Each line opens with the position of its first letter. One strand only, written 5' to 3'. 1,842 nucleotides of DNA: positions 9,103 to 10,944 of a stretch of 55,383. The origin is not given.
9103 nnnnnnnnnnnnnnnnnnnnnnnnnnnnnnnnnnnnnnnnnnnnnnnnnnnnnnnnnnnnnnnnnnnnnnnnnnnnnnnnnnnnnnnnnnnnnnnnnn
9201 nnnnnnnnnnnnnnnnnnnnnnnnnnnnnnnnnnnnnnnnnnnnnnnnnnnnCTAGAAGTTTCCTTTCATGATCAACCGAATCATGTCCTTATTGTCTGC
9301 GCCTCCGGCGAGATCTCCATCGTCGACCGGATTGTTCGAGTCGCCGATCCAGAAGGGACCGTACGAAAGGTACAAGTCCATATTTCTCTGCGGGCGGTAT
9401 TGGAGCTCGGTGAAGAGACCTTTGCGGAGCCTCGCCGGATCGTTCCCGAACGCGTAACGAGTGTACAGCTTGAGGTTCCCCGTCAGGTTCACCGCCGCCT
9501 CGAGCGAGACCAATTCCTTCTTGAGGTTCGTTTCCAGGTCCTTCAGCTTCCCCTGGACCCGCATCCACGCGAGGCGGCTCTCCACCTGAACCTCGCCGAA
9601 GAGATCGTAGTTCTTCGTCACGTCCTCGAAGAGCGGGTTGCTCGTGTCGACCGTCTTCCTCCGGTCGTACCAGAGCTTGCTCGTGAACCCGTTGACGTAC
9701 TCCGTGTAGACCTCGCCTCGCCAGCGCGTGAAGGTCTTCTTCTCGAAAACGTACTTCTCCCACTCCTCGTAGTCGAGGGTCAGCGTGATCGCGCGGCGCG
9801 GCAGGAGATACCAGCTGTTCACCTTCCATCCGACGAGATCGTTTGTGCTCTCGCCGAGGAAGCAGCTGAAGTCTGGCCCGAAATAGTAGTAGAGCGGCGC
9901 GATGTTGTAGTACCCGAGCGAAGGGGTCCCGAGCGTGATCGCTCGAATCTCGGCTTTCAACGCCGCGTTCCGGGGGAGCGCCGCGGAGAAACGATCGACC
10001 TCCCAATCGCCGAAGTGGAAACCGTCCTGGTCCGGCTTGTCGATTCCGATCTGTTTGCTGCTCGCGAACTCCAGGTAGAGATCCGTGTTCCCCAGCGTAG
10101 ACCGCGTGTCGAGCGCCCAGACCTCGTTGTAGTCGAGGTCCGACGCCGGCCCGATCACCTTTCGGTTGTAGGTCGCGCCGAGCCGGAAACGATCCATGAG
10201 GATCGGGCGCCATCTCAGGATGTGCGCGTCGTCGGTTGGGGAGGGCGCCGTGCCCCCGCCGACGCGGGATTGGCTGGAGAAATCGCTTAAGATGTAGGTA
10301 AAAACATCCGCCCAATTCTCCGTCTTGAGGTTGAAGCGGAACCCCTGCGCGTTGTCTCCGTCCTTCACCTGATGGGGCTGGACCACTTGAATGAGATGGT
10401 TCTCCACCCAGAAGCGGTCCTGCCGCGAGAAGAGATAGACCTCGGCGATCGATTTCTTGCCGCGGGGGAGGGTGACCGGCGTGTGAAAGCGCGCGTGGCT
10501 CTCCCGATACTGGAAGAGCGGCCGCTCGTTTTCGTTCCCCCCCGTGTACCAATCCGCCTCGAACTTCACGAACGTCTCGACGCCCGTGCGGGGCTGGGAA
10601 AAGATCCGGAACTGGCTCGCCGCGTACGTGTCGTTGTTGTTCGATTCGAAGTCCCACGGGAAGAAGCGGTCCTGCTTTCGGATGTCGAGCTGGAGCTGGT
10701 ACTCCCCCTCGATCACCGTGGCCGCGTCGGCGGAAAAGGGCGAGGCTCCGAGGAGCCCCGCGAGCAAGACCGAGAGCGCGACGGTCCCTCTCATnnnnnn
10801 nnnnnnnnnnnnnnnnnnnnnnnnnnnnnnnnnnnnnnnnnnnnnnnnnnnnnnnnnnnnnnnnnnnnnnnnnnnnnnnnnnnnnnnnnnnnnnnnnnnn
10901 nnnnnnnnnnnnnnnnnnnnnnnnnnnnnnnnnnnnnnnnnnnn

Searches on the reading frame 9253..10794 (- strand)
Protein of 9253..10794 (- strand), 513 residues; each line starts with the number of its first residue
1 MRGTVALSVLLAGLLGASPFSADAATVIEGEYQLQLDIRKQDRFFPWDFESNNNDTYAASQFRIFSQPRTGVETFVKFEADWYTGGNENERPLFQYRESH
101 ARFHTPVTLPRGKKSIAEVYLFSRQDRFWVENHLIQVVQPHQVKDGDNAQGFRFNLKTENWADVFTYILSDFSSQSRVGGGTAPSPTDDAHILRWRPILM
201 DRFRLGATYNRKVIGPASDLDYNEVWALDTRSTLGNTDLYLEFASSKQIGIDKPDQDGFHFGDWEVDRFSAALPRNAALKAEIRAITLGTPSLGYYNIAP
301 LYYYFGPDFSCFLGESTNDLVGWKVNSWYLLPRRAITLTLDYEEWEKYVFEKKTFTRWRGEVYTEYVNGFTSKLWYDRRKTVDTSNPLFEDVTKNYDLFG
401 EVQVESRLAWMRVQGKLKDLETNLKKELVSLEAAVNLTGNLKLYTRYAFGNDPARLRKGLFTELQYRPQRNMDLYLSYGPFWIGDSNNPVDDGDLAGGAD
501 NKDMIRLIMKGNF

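Call 7: search_protein_families(library=pfam, proteins=[window:9253-10794:-], max_evalue=1)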
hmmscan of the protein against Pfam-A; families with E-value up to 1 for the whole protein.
window:9253-10794:- (513 aa): 1 family
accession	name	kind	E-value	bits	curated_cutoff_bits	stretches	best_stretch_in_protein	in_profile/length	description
PF13609.12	Porin_4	-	0.0091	16.3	27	0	390-478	186-268/310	Gram-negative porin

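Call 8: search_protein_families(library=ncbifam, proteins=[window:9253-10794:-], max_evalue=1)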
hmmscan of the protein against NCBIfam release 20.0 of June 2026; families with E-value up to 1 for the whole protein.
window:9253-10794:- (513 aa): 0 families

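Call 17: find_homologous_proteins(query=window:9253-10794:-)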
Query window:9253-10794:- (513 aa): 134 proteins with E <= 0.001 among 8000 candidates; the best 120 are listed.
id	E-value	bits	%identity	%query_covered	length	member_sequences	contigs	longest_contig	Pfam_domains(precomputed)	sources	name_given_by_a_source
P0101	0.0e+0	1198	100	100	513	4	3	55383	-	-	-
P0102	0.0e+0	1056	90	96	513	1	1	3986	-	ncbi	ncbi:MAG: hypothetical protein ABIH26_09600 [Candidatus Eisenbacteria bacterium]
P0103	4.6e-289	978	84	97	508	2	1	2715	-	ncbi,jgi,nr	ncbi:MAG: hypothetical protein EHM19_09755 [Candidatus Latescibacterota bacterium]|nr:MAG: hypotheti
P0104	1.6e-283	959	81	99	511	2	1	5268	-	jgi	jgi:hypothetical protein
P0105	4.8e-266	902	76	100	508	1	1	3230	-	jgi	jgi:hypothetical protein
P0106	7.0e-260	881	77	96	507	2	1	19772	-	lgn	-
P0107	8.5e-249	845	74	96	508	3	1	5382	-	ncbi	-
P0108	2.0e-248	844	73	95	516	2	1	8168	-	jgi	-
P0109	2.9e-215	734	67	95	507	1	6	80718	-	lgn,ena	-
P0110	4.4e-210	717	66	96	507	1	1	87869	-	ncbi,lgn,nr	ncbi:MAG: hypothetical protein JW958_14140 [Candidatus Eisenbacteria bacterium]|nr:hypothetical prot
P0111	3.9e-205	701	76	76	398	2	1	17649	-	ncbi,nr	ncbi:MAG: hypothetical protein FJY73_10680, partial [Candidatus Eisenbacteria bacterium]|nr:hypothet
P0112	9.6e-205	700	63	99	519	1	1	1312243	-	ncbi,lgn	-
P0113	4.1e-200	684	60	100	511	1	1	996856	-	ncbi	-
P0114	2.2e-194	665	61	98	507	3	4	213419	-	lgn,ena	-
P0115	2.7e-168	579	56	96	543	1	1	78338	-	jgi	jgi:hypothetical protein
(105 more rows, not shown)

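Call 23: search_solved_structures(query=A2, max_evalue=10)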
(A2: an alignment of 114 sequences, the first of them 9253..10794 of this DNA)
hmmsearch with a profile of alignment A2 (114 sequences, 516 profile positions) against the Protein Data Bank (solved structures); distinct sequences matched with E-value up to 10: 1.
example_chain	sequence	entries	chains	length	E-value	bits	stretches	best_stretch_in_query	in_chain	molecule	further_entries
1whg_A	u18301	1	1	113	0.29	12.7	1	250-321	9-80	Tubulin specific chaperone B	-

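Call 34: predict_structure(alignment_id=A2)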
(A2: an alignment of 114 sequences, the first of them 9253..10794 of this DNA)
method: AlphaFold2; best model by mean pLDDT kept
length: 513 residues; sequences in the alignment: 114
mean_pLDDT: 92.5   pTM: 0.83
mean pLDDT of the five models: 92.5, 92.0, 91.7, 91.7, 91.6
residues with pLDDT >= 90: 406; 70-90: 93; 50-70: 11; < 50: 3
segments of 3 or more residues with pLDDT < 50: none
pLDDT, mean of each block of 10 residues (from residue 1): 73 64 81 95 90 88 95 96 89 94 95 95 96 96 92 95 95 83 88 88 94 86 96 95 96 85 90 96 95 94 97 96 97 88 96 98 93 98 96 98 95 97 95 97 97 93 97 97 94 89 96 96
secondary structure, 60 per line:
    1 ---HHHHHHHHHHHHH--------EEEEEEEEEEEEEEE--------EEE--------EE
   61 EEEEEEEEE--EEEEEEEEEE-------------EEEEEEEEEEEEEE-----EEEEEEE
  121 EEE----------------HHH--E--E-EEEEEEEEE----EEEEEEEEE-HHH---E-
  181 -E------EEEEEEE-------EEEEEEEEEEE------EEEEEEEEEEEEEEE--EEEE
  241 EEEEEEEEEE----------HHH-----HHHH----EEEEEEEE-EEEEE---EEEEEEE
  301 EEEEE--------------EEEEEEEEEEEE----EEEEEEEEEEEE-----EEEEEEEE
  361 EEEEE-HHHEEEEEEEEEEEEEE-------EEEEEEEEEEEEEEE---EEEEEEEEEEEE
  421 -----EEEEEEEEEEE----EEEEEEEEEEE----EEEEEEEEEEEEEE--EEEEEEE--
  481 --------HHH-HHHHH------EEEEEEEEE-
elements in order: H4-16 E25-39 E48-50 E59-69 E72-81 E95-108 E114-123 E150-158 E163-171 E189-195 E203-213 E220-234 E237-250 H269-272 E277-284 E286-290 E294-305 E320-331 E336-347 E353-365 E370-383 E391-405 E409-420 E426-436 E441-451 E456-469 E472-478 H493-497 E504-512

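Call 38: fold_search(model_id=the predicted structure, library=pdb)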
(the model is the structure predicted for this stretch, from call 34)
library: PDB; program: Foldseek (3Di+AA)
matches with E <= 10: 876; with E <= 0.001: 307
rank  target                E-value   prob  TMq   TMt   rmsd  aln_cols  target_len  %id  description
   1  2vqi_B                8.5e-09  1.00  0.38  0.40  13.1       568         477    8  Structure of the P pilus usher (PapC) translocation pore (released 2008-05-27)
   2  6ehc_A                5.1e-08  1.00  0.25  0.39  17.1       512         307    8  OmpUdeltaN (N-terminus deletion mutant of OmpU), outer membrane protein of Vibrio cholerae (released 2018-04-25)
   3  3ohn_A                6.8e-08  1.00  0.42  0.45  11.6       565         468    9  Crystal structure of the FimD translocation domain (released 2011-06-01)
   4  9fy9_D                7.1e-08  1.00  0.45  0.35  17.6       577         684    9  Cryo-EM structure of the type 1 chaperone-usher pilus FimD-tip complex (FimDHGFC) - Conformer 1 (released 2025-06-04)
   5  5mdo_A                9.5e-08  1.00  0.20  0.27  15.8       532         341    9  Crystal structure of in vitro folded Chitoporin VhChip from Vibrio harveyi (crystal form I) (released 2017-12-20)
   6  3rfz_B                1.0e-07  1.00  0.45  0.32  16.4       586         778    9  Crystal structure of the FimD usher bound to its cognate FimC:FimH substrate (released 2011-06-01)
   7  6ehb_B                1.7e-07  1.00  0.25  0.38  15.9       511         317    9  OmpU, an outer membrane protein, of Vibrio cholerae (released 2018-04-25)
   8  3ohn_B                1.8e-07  1.00  0.37  0.40  16.6       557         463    9  Crystal structure of the FimD translocation domain (released 2011-06-01)
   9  7fdy_A                2.0e-07  1.00  0.22  0.30  15.1       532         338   10  Structure of OmpF1 (released 2022-11-16)
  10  6ehb_C                2.1e-07  1.00  0.25  0.36  16.4       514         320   10  OmpU, an outer membrane protein, of Vibrio cholerae (released 2018-04-25)
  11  5onu_A                2.2e-07  1.00  0.25  0.36  18.5       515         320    9  Trimeric OmpU structure (released 2018-01-03)
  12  5mdq_A                2.6e-07  1.00  0.21  0.29  15.4       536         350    8  Crystal structure of outer membrane expressed Chitoporin VhChip from Vibrio harveyi (released 2017-12-20)
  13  2vqi_A                2.8e-07  1.00  0.37  0.39  13.2       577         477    8  Structure of the P pilus usher (PapC) translocation pore (released 2008-05-27)
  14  6ehb_A                3.1e-07  1.00  0.25  0.37  18.1       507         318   10  OmpU, an outer membrane protein, of Vibrio cholerae (released 2018-04-25)
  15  9j9p                  3.9e-07  1.00  0.22  0.29  15.4       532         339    9  artificial mononuclear Zn-bound metalloprotein 3 (M3:Zn) (released 2025-07-02)
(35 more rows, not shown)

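Call 70: search_protein_families(library=pfam, alignment_id=A4, max_evalue=0.1)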
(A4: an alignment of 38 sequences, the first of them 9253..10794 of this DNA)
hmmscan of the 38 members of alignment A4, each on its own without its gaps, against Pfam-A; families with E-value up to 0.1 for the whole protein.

A. member 1, window:9253-10794:- (513 aa): 1 family
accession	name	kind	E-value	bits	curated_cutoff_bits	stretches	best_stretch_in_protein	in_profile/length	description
PF13609.12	Porin_4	-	0.0091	16.3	27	0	390-478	186-268/310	Gram-negative porin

B. families by the number of members that match (of 38 scanned): 3 families
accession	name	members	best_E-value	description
PF13609.12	Porin_4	2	0.0091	Gram-negative porin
PF07313.18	AmiA-like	1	0.036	N-acetylmuramoyl-L-alanine amidase-like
PF19031.6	Intu_longin_1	1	0.087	First Longin domain of INTU, CCZ1 and HPS4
